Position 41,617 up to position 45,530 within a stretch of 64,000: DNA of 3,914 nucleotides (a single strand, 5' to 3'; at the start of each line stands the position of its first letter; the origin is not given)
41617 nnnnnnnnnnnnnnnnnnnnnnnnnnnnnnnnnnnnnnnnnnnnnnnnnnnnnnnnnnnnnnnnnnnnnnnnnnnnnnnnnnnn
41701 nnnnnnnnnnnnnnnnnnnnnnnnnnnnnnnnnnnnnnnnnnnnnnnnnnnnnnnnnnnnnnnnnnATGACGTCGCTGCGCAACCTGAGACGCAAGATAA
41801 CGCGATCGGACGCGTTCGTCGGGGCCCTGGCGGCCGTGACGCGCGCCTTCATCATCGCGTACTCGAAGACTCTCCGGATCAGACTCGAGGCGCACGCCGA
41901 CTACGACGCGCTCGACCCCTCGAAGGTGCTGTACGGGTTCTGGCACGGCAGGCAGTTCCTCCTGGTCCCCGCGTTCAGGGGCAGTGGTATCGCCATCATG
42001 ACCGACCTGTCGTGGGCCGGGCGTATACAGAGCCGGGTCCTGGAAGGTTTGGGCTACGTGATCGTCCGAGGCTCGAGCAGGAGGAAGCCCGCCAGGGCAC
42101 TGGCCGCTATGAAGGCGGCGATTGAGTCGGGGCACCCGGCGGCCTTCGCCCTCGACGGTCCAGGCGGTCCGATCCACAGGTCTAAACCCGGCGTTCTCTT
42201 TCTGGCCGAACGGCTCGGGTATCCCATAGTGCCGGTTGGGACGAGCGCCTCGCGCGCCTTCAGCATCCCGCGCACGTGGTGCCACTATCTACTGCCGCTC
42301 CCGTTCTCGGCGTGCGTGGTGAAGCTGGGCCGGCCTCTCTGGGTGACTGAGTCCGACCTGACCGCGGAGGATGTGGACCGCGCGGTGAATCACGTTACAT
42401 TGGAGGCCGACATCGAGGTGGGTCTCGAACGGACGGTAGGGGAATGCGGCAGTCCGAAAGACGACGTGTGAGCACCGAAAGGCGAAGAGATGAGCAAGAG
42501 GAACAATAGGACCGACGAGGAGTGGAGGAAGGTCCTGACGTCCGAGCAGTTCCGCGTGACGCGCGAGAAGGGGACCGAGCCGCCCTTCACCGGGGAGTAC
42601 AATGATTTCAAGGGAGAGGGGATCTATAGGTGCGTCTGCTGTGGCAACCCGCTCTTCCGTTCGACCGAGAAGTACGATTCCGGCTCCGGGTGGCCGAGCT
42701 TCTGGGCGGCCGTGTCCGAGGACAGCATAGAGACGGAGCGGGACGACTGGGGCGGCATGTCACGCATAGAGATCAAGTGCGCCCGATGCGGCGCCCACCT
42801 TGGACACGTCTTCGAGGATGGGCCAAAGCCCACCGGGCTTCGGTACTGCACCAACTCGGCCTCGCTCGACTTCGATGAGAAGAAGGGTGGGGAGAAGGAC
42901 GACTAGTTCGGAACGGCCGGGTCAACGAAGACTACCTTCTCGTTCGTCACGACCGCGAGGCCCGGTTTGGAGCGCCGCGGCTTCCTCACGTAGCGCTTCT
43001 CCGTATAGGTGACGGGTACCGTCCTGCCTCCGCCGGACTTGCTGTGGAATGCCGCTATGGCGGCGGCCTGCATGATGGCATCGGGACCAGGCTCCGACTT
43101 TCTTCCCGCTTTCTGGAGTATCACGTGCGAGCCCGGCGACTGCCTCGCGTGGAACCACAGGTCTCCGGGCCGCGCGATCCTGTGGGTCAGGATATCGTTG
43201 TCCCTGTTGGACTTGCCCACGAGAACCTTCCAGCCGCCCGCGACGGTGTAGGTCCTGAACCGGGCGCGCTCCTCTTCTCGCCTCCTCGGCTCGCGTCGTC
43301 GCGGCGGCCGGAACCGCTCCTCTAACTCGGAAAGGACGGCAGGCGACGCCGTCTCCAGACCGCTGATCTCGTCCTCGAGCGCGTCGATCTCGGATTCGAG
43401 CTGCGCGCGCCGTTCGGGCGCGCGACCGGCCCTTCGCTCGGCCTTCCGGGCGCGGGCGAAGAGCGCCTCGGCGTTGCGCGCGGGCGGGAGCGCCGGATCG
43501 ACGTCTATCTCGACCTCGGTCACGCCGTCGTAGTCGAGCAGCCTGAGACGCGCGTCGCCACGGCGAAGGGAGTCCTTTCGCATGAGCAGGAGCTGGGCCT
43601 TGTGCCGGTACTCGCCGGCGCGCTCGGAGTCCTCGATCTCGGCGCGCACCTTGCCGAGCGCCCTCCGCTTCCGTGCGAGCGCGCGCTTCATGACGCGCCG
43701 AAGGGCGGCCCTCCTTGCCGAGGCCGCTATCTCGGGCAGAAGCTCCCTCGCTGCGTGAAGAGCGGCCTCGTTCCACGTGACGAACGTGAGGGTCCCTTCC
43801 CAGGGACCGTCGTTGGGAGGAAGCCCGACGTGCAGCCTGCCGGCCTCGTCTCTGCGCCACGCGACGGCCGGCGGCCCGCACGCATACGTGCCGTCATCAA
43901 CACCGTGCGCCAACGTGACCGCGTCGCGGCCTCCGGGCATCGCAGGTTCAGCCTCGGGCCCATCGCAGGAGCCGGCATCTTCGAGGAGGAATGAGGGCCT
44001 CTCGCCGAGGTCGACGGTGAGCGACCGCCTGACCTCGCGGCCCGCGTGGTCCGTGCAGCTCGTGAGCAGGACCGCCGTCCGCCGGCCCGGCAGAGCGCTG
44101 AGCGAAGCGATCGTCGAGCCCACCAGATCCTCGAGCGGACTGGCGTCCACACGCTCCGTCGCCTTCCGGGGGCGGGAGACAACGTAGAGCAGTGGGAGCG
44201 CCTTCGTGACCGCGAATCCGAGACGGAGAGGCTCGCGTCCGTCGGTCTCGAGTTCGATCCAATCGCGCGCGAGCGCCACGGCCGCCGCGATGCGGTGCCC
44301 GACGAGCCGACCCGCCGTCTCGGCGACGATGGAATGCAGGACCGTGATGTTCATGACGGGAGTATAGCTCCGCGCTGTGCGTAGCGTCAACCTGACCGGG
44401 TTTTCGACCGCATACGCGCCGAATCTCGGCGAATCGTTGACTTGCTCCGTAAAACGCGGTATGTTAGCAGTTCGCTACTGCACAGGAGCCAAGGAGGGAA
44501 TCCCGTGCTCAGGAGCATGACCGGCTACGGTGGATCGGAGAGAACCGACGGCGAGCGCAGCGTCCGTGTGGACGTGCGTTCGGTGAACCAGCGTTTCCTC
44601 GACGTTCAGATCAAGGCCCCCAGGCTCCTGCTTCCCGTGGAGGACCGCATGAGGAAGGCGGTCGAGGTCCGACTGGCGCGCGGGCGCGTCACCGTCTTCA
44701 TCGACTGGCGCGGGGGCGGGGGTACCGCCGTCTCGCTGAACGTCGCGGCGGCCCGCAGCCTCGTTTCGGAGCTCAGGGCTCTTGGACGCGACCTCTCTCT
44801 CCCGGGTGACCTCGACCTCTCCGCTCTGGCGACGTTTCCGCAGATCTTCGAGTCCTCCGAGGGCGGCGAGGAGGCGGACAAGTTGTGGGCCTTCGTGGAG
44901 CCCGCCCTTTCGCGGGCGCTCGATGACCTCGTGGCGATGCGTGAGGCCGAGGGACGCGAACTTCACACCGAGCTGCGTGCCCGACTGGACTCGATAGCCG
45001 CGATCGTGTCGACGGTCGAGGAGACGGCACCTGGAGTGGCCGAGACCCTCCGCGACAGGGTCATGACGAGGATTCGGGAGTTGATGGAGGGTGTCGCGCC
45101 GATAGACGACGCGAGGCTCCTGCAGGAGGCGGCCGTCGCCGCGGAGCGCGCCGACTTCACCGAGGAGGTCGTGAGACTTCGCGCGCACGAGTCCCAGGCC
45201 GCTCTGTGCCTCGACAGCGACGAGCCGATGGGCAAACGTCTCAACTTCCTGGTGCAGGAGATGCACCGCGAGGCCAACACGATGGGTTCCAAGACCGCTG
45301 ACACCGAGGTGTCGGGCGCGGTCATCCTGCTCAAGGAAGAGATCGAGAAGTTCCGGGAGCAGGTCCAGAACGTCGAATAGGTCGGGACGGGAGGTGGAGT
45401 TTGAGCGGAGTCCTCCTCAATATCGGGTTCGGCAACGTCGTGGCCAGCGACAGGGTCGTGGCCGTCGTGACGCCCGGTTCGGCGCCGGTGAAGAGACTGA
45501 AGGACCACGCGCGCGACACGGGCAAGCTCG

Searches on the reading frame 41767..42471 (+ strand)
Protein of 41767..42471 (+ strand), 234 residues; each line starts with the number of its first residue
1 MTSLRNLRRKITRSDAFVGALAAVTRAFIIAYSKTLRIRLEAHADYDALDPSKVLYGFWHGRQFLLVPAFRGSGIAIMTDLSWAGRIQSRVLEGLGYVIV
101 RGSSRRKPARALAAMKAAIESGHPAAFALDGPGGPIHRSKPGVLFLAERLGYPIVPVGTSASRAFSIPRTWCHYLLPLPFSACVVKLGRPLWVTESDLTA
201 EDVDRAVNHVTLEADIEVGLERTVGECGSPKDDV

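Call 3: search_protein_families(library=pfam, proteins=[window:41767-42471:+], max_evalue=0.01)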
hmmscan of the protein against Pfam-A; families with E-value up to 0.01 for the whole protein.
window:41767-42471:+ (234 aa): 1 family
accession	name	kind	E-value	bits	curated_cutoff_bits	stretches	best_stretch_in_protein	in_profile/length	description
PF04028.18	DUF374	-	9.1e-16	57.7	26.8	1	70-135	3-68/69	Domain of unknown function (DUF374)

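Call 4: search_protein_families(library=ncbifam, proteins=[window:41767-42471:+], max_evalue=0.01)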
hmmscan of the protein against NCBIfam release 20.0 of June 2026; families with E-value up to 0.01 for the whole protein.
window:41767-42471:+ (234 aa): 0 families

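Call 15: find_homologous_proteins(query=window:41767-42471:+, max_evalue=0.00001)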
Query window:41767-42471:+ (234 aa): 153 proteins with E <= 0.00001 among 1699 candidates; the best 120 are listed.
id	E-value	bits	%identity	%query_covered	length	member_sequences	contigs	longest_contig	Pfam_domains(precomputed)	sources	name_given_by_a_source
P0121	7.3e-152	522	100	100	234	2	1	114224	PF04028.19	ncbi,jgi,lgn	-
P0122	1.1e-114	400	80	95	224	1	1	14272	PF04028.19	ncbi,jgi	-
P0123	2.2e-105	370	73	96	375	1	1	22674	PF04028.19,PF01641.27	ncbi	ncbi:MAG: peptide-methionine (R)-S-oxide reductase MsrB [Candidatus Eisenbacteria bacterium]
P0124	2.1e-95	337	70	94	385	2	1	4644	PF04028.19,PF01641.27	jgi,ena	-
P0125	9.0e-95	335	70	94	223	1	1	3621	PF04028.19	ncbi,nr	ncbi:MAG: DUF374 domain-containing protein [Candidatus Eisenbacteria bacterium]|nr:DUF374 domain-con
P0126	6.2e-92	326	66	89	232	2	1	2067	PF04028.19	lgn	-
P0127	2.5e-91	324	67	94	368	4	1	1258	PF04028.19,PF01641.27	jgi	-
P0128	6.5e-86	306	63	88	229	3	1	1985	PF04028.19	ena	-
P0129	7.5e-84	299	63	88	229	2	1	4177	PF04028.19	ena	-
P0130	1.5e-83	298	62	92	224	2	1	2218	PF04028.19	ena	-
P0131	6.7e-82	293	62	91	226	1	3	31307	PF04028.19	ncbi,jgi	-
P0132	7.0e-82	293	63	88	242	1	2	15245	PF04028.19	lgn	-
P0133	4.8e-81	290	63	89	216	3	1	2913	PF04028.19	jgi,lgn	jgi:lysophospholipid acyltransferase (LPLAT)-like uncharacterized protein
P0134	3.0e-80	287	61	93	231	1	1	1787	PF04028.19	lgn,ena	-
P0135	5.7e-79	283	62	86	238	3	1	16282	PF04028.19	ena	-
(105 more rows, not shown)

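Call 17: find_related_loci(query=A2, collection=metagenome_contigs, flank=10000)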
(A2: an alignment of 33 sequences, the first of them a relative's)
Query A2 (234 aa) in metagenome_contigs; peptide patterns used: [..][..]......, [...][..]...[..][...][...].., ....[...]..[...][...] (x = any residue, [..] = any of these).
561 stretches matched a pattern; 314 encode a relative of the query (tblastn E <= 1e-3); the best 80 are kept; 80 distinct loci.
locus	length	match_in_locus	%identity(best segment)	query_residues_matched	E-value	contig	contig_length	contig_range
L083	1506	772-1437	80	1-222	5e-120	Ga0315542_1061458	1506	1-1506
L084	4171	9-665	70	1-219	8e-100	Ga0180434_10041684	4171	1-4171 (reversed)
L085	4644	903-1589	68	1-229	4e-99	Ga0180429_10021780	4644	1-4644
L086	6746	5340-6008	69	1-223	1e-97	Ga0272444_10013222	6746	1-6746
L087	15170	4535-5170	66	10-221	4e-91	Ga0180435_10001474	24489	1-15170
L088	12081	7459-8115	55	3-219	5e-81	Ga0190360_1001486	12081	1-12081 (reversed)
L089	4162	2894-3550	57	11-228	1e-78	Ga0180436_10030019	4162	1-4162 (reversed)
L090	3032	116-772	57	11-228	3e-79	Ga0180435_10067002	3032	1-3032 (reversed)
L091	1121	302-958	54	3-219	1e-83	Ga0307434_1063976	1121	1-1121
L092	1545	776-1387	60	17-219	2e-81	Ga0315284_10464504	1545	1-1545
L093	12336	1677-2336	54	2-219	3e-77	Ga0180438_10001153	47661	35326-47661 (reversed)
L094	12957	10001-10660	54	2-219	3e-77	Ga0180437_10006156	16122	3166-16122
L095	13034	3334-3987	53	4-219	2e-75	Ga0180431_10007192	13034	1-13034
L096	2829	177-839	54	2-221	3e-75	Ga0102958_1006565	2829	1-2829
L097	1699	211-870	51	2-219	9e-78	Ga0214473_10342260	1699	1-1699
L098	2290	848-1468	57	14-219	3e-76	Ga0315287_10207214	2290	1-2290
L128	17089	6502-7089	49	21-215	4e-58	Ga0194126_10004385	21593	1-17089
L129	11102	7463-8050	49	21-215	4e-58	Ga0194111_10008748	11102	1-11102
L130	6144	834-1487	44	1-219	6e-57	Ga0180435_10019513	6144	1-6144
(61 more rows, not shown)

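Call 23: search_protein_families(library=pfam, proteins=[L128:449-3016:+, L128:3278-3712:+, L128:4276-5721:+, L128:5718-6434:+, L128:6406-7131:+, L128:7133-8833:+, L128:8710-9480:+, L128:9526-10263:+, L098:309-761:+, L130:49-831:+], max_evalue=0.001)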
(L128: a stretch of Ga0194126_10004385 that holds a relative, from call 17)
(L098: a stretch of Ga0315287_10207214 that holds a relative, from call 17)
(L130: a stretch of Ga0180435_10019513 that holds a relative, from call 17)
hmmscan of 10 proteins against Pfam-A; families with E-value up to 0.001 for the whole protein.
L128:449-3016:+ (855 aa): 0 families

L128:3278-3712:+ (144 aa): 0 families

L128:4276-5721:+ (481 aa): 1 family
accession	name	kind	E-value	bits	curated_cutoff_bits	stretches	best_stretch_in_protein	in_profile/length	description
PF00079.25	Serpin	-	3.9e-119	398.6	27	1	106-474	2-370/370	Serpin (serine protease inhibitor)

L128:5718-6434:+ (238 aa): 1 family
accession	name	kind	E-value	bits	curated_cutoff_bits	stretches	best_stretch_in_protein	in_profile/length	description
PF00912.28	Transgly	-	1.4e-50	171.7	27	1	55-221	10-177/178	Transglycosylase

L128:6406-7131:+ (241 aa): 1 family
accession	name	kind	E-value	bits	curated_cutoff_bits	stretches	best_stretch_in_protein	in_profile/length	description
PF04028.18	DUF374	-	5e-16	58.5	26.8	1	82-147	3-68/69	Domain of unknown function (DUF374)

L128:7133-8833:+ (566 aa): 0 families

L128:8710-9480:+ (256 aa): 1 family
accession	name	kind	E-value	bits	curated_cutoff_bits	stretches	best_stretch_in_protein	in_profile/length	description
PF10988.14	DUF2807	-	1.8e-41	142.3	24.2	1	50-234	2-181/181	Putative auto-transporter adhesin, head GIN domain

L128:9526-10263:+ (245 aa): 0 families

L098:309-761:+ (150 aa): 1 family
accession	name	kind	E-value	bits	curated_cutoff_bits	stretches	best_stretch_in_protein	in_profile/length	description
PF01713.27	Smr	-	1.9e-19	70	25.7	1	36-110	1-76/77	Smr domain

L130:49-831:+ (260 aa): 1 family
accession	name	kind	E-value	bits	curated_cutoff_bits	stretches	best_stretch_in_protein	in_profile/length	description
PF14397.11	ATPgrasp_ST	-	1.2e-26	94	31.4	1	6-196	71-263/278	Sugar-transfer associated ATP-grasp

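Call 33: search_solved_structures(query=window:41767-42471:+, max_evalue=1)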
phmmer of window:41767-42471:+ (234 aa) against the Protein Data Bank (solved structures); distinct sequences matched with E-value up to 1: 4.
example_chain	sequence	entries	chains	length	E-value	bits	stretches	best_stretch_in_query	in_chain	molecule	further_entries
3apt_A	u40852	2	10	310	0.21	14.5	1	77-133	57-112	Methylenetetrahydrofolate reductase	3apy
1v93_A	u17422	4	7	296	0.21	14.5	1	77-134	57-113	5,10-Methylenetetrahydrofolate reductase | Methylenetetrahydrofolate reductase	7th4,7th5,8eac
9t9p_A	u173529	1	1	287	0.57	13.1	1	66-138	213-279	Beta-lactamase inhibitory protein II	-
3qhy_B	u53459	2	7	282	0.59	13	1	66-138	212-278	Beta-lactamase inhibitory protein II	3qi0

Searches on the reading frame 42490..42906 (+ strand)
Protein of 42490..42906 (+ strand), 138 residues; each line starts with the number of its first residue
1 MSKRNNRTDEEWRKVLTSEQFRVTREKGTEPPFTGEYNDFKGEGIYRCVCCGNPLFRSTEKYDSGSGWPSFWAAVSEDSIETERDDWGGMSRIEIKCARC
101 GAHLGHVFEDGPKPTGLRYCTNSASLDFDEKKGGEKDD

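Call 3: search_protein_families(library=pfam, proteins=[window:42490-42906:+], max_evalue=0.01)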
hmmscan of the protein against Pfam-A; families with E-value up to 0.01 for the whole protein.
window:42490-42906:+ (138 aa): 3 families
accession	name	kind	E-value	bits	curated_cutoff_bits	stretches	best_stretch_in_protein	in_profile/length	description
PF01641.26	SelR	-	1.5e-51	173.6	24.9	1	16-129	1-115/116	SelR domain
PF24046.1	At4g08330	-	0.00033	21.1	27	1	85-115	68-99/129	At4g08330 beta-tent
PF03226.21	Yippee-Mis18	-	0.0013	19.3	26.6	1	46-128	3-90/108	Yippee zinc-binding/DNA-binding /Mis18, centromere assembly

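Call 4: search_protein_families(library=ncbifam, proteins=[window:42490-42906:+], max_evalue=0.01)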
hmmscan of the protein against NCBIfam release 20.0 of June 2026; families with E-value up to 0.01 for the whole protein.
window:42490-42906:+ (138 aa): 5 families
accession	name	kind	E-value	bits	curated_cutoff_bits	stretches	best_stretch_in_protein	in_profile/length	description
TIGR00357.1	TIGR00357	equivalog_domain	2.5e-56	189.4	113.05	1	7-136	2-131/134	peptide-methionine (R)-S-oxide reductase MsrB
NF004042.0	PRK05550.1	equivalog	3.1e-42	144.7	330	1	9-132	4-125/293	bifunctional methionine sulfoxide reductase B/A protein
NF010625.0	PRK14018.1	equivalog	9.7e-38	129.9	522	1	5-128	378-502/521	bifunctional peptide-methionine (S)-S-oxide reductase MsrA/peptide-methionine (R)-S-oxide reductase MsrB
NF004036.0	PRK05508.1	equivalog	1.1e-32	112.4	179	1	14-132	4-120/121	methionine-R-sulfoxide reductase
NF001605.0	PRK00398.1-2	equivalog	0.0078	16.1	63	0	45-55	1-11/43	DNA-directed RNA polymerase subunit P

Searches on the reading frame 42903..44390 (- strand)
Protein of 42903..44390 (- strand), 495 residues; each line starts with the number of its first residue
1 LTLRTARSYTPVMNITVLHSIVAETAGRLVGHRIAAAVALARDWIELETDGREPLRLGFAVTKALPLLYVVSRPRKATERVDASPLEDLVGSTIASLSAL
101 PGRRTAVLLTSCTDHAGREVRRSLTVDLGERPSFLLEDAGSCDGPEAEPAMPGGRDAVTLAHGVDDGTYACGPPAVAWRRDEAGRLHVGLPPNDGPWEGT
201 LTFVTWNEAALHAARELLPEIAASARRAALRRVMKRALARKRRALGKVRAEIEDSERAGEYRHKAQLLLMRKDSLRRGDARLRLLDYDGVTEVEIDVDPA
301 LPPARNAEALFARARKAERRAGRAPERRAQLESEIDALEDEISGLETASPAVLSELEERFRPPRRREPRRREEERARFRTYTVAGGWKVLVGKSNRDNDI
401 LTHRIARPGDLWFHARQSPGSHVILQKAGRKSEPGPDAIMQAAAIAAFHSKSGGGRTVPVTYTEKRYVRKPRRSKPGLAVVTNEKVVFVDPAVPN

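Call 3: search_protein_families(library=pfam, proteins=[window:42903-44390:-], max_evalue=0.01)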
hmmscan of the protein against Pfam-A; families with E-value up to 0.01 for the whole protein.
window:42903-44390:- (495 aa): 3 families
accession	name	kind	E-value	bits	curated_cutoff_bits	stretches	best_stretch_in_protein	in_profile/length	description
PF05833.16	NFACT_N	-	7e-20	71.7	31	1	225-358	300-435/456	NFACT N-terminal and middle domains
PF05670.18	NFACT-R_1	-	7.4e-11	43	29.8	1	378-473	2-98/112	NFACT protein RNA binding domain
PF18297.6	NFACT-R_2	-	0.00095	19.7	26.9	1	386-466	9-83/104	NFACT protein RNA binding domain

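Call 4: search_protein_families(library=ncbifam, proteins=[window:42903-44390:-], max_evalue=0.01)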
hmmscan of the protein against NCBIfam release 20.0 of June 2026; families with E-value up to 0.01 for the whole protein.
window:42903-44390:- (495 aa): 2 families
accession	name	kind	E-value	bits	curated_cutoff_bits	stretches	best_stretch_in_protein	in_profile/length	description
NF038240.1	fibro_bind_EfbA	exception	2.3e-43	148.7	1025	1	231-492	296-558/567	fibronectin-binding protein EfbA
NF041120.1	RqcH_arch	equivalog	2.2e-11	43.3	400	1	285-451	366-517/645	ribosome rescue protein RqcH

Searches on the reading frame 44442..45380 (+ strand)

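Call 48: search_protein_families(library=pfam, proteins=[window:44442-45380:+], max_evalue=0.0001)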
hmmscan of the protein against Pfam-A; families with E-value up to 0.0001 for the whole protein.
window:44442-45380:+ (312 aa): 2 families
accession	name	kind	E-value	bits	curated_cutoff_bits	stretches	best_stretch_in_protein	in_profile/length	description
PF08340.16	YicC-like_C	-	2e-39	134.8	27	1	192-312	1-120/120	Endoribonuclease YicC-like, C-terminal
PF03755.18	YicC-like_N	-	2.9e-39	135.4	25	1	23-175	1-155/156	Endoribonuclease YicC-like, N-terminal region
